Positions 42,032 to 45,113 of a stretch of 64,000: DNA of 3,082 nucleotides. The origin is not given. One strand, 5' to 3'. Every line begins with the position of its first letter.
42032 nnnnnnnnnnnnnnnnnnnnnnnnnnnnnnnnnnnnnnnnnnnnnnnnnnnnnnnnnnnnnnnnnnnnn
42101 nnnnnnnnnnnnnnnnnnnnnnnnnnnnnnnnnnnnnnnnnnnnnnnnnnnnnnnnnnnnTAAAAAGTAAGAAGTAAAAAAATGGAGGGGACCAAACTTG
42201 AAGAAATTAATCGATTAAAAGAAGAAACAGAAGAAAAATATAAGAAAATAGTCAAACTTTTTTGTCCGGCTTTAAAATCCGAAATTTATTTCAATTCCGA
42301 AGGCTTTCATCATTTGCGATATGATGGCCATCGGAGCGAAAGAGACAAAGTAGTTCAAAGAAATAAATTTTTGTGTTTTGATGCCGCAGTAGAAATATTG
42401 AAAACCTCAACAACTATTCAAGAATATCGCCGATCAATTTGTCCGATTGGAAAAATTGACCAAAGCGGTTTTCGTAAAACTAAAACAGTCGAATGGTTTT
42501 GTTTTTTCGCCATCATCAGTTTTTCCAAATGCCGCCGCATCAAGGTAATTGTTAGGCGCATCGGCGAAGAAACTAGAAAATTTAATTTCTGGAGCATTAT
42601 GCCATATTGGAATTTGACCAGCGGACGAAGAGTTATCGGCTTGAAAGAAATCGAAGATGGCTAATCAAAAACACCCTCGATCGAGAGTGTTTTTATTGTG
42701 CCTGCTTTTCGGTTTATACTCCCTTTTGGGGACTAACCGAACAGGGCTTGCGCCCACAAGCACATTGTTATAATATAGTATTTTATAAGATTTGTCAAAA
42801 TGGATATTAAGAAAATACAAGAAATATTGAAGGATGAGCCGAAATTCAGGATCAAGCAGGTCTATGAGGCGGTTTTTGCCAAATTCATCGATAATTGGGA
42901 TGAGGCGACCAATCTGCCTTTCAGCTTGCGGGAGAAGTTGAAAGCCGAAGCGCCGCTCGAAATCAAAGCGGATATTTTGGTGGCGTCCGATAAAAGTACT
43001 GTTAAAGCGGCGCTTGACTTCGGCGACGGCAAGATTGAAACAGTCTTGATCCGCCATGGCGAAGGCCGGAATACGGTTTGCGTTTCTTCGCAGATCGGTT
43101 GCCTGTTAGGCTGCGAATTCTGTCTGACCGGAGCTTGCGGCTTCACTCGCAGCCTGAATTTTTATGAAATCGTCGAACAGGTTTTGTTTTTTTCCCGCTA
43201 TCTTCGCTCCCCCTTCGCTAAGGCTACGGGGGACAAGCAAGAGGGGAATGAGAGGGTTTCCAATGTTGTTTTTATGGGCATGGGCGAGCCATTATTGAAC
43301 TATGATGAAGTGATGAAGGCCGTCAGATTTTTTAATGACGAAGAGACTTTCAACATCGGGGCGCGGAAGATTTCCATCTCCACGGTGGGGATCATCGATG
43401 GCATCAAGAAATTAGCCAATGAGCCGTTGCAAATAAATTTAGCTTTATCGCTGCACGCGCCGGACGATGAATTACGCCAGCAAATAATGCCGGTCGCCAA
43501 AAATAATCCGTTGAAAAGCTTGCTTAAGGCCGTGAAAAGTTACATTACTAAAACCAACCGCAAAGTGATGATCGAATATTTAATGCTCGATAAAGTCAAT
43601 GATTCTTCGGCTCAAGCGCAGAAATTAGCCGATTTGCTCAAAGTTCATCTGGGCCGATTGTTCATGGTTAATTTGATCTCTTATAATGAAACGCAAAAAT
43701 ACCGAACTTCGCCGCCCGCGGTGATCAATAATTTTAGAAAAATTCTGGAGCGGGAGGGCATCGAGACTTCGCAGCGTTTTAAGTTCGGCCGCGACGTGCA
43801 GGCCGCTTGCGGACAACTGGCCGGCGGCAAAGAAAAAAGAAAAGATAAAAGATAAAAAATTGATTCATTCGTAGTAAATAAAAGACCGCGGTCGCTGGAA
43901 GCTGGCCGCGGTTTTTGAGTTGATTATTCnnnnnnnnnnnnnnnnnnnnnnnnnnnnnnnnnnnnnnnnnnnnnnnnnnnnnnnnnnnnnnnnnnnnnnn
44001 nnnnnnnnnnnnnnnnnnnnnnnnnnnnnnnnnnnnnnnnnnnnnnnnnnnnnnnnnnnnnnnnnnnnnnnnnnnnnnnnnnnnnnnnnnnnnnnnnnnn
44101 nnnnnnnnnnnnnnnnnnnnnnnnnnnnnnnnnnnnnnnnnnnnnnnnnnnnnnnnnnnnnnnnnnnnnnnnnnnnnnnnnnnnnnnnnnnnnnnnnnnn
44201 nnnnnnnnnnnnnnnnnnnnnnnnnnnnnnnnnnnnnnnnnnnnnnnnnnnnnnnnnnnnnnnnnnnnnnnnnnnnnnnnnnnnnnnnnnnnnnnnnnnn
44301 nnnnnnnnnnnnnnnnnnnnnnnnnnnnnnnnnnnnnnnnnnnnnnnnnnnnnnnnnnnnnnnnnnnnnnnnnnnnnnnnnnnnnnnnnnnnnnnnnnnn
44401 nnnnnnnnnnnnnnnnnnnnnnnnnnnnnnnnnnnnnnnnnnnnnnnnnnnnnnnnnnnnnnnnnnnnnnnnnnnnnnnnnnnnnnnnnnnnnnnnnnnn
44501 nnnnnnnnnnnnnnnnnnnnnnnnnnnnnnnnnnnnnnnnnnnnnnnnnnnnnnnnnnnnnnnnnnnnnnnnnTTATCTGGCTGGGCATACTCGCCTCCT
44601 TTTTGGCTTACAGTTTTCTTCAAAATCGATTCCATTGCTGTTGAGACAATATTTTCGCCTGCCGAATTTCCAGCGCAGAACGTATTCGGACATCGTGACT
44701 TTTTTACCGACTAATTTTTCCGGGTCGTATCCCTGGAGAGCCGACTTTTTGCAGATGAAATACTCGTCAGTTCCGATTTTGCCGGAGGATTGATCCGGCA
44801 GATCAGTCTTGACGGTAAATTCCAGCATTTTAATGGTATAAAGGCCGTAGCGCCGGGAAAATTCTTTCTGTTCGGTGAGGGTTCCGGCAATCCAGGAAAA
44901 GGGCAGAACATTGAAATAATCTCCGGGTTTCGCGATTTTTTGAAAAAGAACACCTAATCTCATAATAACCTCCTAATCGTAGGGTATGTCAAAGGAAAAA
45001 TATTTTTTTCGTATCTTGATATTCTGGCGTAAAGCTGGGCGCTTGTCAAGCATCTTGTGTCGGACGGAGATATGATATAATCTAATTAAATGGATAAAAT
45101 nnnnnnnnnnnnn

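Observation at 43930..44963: Unknown two-gene operon with strong Shine-Dalgarno sites in an otherwise SD-poor window; the second protein is internally duplicated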

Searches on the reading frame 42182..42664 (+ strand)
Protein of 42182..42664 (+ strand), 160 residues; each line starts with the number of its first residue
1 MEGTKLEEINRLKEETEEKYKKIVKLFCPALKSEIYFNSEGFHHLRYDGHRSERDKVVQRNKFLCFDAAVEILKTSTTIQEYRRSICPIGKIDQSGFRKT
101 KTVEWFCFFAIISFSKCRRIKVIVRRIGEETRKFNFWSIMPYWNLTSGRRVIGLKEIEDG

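Call 3: search_protein_families(library=pfam, proteins=[window:42182-42664:+], max_evalue=1)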
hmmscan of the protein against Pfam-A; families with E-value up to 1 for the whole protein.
window:42182-42664:+ (160 aa): 1 family
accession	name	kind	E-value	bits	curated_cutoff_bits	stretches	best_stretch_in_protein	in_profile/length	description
PF00579.31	tRNA-synt_1b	-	0.09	12.5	21.1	1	5-75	57-127/292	tRNA synthetases class I (W and Y)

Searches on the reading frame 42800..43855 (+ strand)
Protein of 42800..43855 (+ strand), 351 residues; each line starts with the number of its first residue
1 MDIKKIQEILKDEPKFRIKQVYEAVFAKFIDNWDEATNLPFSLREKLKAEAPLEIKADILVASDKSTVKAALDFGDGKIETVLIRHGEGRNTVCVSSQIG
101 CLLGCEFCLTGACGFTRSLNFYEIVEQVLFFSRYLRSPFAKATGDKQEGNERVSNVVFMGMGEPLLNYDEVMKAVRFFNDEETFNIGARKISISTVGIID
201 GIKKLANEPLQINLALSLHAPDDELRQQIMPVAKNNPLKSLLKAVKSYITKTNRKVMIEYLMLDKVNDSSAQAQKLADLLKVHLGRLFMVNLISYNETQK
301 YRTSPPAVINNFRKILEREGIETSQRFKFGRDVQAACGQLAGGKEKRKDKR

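Call 3: search_protein_families(library=pfam, proteins=[window:42800-43855:+], max_evalue=1)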
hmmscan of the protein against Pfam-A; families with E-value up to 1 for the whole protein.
window:42800-43855:+ (351 aa): 4 families
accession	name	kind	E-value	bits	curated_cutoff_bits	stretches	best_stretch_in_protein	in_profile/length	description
PF04055.27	Radical_SAM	-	2.1e-11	44.7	29.5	1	154-270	46-158/166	Radical SAM superfamily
PF21016.3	RlmN_N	-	2.9e-05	24.2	24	1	12-51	19-58/60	Ribosomal RNA large subunit methyltransferase N-terminal domain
PF19238.5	Radical_SAM_2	-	0.022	14.9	26.7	1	214-282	80-144/151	Radical SAM-like domain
PF13353.11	Fer4_12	-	0.59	10.9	22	1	87-182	3-81/137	4Fe-4S single cluster domain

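Call 73: find_related_loci(query=A8, collection=metagenome_contigs, flank=6000)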
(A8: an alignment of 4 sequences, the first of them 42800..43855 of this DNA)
Query A8 (351 aa) in metagenome_contigs; peptide patterns used: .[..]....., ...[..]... (x = any residue, [..] = any of these).
600 stretches matched a pattern (row limit reached: there are more); 5 encode a relative of the query (tblastn E <= 1e-3); 5 distinct loci.
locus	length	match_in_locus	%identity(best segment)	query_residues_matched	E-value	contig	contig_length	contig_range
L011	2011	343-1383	83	1-347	0e+0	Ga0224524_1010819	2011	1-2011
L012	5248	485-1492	82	1-347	0e+0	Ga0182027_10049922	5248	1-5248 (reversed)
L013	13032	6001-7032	79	1-342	0e+0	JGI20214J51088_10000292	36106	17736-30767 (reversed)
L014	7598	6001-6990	70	1-341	8e-171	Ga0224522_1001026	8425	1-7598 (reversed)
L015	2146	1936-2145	81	1-70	5e-32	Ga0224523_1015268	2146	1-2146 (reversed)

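Call 108: search_protein_families(library=pfam, proteins=[L012:1557-1838:-], max_evalue=0.01)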
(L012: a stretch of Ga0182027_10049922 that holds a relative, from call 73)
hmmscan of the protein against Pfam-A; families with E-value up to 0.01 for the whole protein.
L012:1557-1838:- (93 aa): 0 families

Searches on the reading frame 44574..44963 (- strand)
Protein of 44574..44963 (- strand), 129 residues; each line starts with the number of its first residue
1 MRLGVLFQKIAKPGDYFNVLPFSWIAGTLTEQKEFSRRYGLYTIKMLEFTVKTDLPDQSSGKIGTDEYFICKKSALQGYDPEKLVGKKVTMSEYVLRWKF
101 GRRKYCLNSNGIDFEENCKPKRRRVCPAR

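Call 3: search_protein_families(library=pfam, proteins=[window:44574-44963:-], max_evalue=1)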
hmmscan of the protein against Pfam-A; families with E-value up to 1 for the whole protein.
window:44574-44963:- (129 aa): 0 families

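Call 4: search_protein_families(library=phrogs, proteins=[window:44574-44963:-], max_evalue=1)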
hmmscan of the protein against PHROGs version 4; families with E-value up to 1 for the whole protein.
window:44574-44963:- (129 aa): 1 family
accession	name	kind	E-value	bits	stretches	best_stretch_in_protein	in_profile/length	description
phrog_21569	-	unknown function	0.21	12.7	1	68-99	11-42/126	-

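Call 5: search_protein_families(library=padloc, proteins=[window:44574-44963:-], max_evalue=1)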
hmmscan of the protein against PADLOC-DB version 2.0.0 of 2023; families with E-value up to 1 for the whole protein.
window:44574-44963:- (129 aa): 0 families

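Call 6: search_protein_families(library=ncbifam, proteins=[window:44574-44963:-], max_evalue=1)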
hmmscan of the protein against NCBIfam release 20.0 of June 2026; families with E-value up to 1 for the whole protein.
window:44574-44963:- (129 aa): 0 families

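Call 8: find_homologous_proteins(query=window:44574-44963:-, max_evalue=0.01)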
Query window:44574-44963:- (129 aa): 1 proteins with E <= 0.01 among 7 candidates.
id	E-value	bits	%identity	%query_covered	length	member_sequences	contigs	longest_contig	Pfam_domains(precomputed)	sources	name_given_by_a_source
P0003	1.8e-83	295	100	100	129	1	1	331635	-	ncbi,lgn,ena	-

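Call 38: search_solved_structures(query=A4, max_evalue=10)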
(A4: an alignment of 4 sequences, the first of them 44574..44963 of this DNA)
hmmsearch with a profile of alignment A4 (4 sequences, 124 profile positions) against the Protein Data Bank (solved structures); distinct sequences matched with E-value up to 10: 0.

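Call 52: list_cluster_members(proteins=[window:44574-44963:-, L001:9642-10016:+, L004:2579-2959:+, L010:8813-9199:+])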
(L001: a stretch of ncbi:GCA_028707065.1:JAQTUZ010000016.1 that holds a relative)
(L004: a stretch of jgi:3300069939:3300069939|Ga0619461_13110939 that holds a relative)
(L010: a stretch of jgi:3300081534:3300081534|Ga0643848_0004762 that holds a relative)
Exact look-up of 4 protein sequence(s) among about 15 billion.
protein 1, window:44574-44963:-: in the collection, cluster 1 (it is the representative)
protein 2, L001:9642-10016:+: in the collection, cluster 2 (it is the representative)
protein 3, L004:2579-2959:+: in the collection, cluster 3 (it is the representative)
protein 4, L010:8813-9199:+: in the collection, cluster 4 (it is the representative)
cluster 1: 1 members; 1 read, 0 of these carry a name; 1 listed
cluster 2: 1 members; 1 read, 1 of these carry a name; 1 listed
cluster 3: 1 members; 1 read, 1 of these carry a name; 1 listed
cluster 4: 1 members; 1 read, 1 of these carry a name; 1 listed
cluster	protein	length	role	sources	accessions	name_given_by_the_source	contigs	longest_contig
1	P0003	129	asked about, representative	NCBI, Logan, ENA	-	-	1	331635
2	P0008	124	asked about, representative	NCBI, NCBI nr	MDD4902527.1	MAG: hypothetical protein PHE24_05330 [Patescibacteria group bacterium] | hypothetical protein [Patescibacteria group bacterium]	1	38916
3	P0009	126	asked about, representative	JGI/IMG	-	hypothetical protein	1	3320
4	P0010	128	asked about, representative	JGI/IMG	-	hypothetical protein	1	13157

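Call 57: predict_structure(alignment_id=A7)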
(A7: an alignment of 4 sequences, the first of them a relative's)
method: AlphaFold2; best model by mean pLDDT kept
length: 129 residues; sequences in the alignment: 4
mean_pLDDT: 67.1   pTM: 0.57
mean pLDDT of the five models: 67.1, 64.3, 61.4, 56.5, 44.1
residues with pLDDT >= 90: 0; 70-90: 63; 50-70: 41; < 50: 25
segments of 3 or more residues with pLDDT < 50: 102-112, 114-123, 127-129
pLDDT, mean of each block of 10 residues (from residue 1): 71 68 77 74 72 74 75 67 73 79 45 45 48
secondary structure, 60 per line:
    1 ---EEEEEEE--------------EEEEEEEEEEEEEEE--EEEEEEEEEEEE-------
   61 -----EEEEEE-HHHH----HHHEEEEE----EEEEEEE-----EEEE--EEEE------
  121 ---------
elements in order: E4-10 E25-39 E42-53 E66-71 H73-76 E84-88 E93-99 E105-108 E111-114

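Call 59: fold_search(model_id=the predicted structure, library=pdb)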
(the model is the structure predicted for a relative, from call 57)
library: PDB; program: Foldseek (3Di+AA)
matches with E <= 10: 318; with E <= 0.001: 0
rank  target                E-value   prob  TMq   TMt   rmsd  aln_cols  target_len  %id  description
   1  9lwa_A                2.0e-01  0.20  0.26  0.26   9.1       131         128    8  Bacteriophage Mycofy1 distal head-to-tail interface (C6 symmetry) (released 2025-04-16)
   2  2vrs_C                4.8e-01  0.11  0.20  0.14  16.8       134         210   10  Structure of avian reovirus sigmaC117-326, C2 crystal form (released 2009-01-13)
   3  8k98_A                7.8e-01  0.15  0.27  0.30  10.6       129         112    9  Cryo-EM structure of DSR2-TTP (released 2024-05-01)
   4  9pr9_C                8.2e-01  0.04  0.13  0.05  14.7        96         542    9  Crystal structure of the Clostridiodes difficile CspA homodimer (released 2026-01-21)
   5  2vrs_A                8.6e-01  0.15  0.26  0.18  16.0       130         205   12  Structure of avian reovirus sigmaC117-326, C2 crystal form (released 2009-01-13)
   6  8wfn_C                1.1e+00  0.18  0.30  0.35  10.6       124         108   10  Cryo-EM structure of DSR2-TTP (released 2024-05-01)
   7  1pn2_D                1.1e+00  0.13  0.20  0.12   9.2        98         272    7  Crystal structure analysis of the selenomethionine labelled 2-enoyl-CoA hydratase 2 domain of Candida tropicalis multi (released 2004-04-13)
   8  2bt7                  1.1e+00  0.09  0.22  0.18  16.6       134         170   10  Structure of the C-terminal receptor-binding domain of avian reovirus fibre sigmaC, Cd crystal form (released 2005-11-03)
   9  7v9p_B                1.2e+00  0.13  0.26  0.06  10.2       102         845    5  Crystal structure of the lanthipeptide zinc-metallopeptidase EryP from saccharopolyspora erythraea in intermediate sta (released 2022-05-11)
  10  5w1n_C                1.2e+00  0.12  0.26  0.17  19.2       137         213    9  Crystal structure of the human astrovirus 2 Oxford serotype capsid protein spike at 1.35-A resolution (released 2017-11-08)
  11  6b7l                  1.3e+00  0.06  0.20  0.10  18.4       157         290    6  Aeromonas veronii immune modulator A (released 2018-10-03)
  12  6r3r                  1.3e+00  0.03  0.16  0.06  14.6       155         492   12  First crystal structure of endo-levanase BT1760 from Bacteroides thetaiotaomicron (released 2019-06-19)
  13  9b42_A                1.4e+00  0.10  0.28  0.28  10.2       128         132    7  Pseudomonas phage Pa193 neck and extended tail (collar, gateway, tail tube, and sheath proteins) (released 2024-10-16)
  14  9da7                  1.5e+00  0.21  0.31  0.27   6.2        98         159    9  Human norovirus GII.4 Houston protease in complex with rupintrivir (released 2025-02-19)
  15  1pn2_B                1.6e+00  0.10  0.20  0.12   9.2        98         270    7  Crystal structure analysis of the selenomethionine labelled 2-enoyl-CoA hydratase 2 domain of Candida tropicalis multi (released 2004-04-13)
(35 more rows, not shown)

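Call 62: search_protein_families(library=pfam, alignment_id=A7, max_evalue=10)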
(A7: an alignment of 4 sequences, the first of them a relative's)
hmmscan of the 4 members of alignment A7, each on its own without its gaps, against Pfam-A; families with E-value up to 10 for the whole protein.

A. member 1, P0003 (129 aa): 0 families

B. families by the number of members that match (of 4 scanned): 1 family
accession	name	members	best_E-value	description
PF17426.7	Putative_G5P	1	0.069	Putative Gamma DNA binding protein G5P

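Call 70: find_related_loci(query=A7, collection=viral_contigs, flank=5000)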
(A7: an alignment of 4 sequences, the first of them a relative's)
Query A7 (129 aa) in viral_contigs; peptide patterns used: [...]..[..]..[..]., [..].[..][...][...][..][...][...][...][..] (x = any residue, [..] = any of these).
44 stretches matched a pattern, but none encodes a relative of the query by tblastn (E <= 1e-3).

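Call 93: search_protein_families(library=phrogs, alignment_id=A7, max_evalue=5)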
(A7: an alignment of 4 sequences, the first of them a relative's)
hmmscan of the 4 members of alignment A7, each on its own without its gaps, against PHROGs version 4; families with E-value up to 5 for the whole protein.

A. member 1, P0003 (129 aa): 1 family
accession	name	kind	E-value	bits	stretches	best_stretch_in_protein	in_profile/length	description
phrog_21569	-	unknown function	0.21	12.7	1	68-99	11-42/126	-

B. families by the number of members that match (of 4 scanned): 3 families
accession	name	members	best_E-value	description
phrog_25619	-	1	0.036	-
phrog_21569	-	1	0.21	-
phrog_1614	-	1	0.33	nucleotidyltransferase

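Call 96: search_dna_similar(query=window:44574-44963:-, collection=phages, mode=protein, max_evalue=0.1)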
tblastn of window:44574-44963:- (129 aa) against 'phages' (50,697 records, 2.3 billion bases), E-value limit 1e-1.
No match.

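Call 98: search_dna_similar(query=window:44574-44963:-, collection=plasmids, mode=protein, max_evalue=0.1)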
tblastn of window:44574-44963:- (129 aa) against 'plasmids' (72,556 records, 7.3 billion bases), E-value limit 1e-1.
No match.
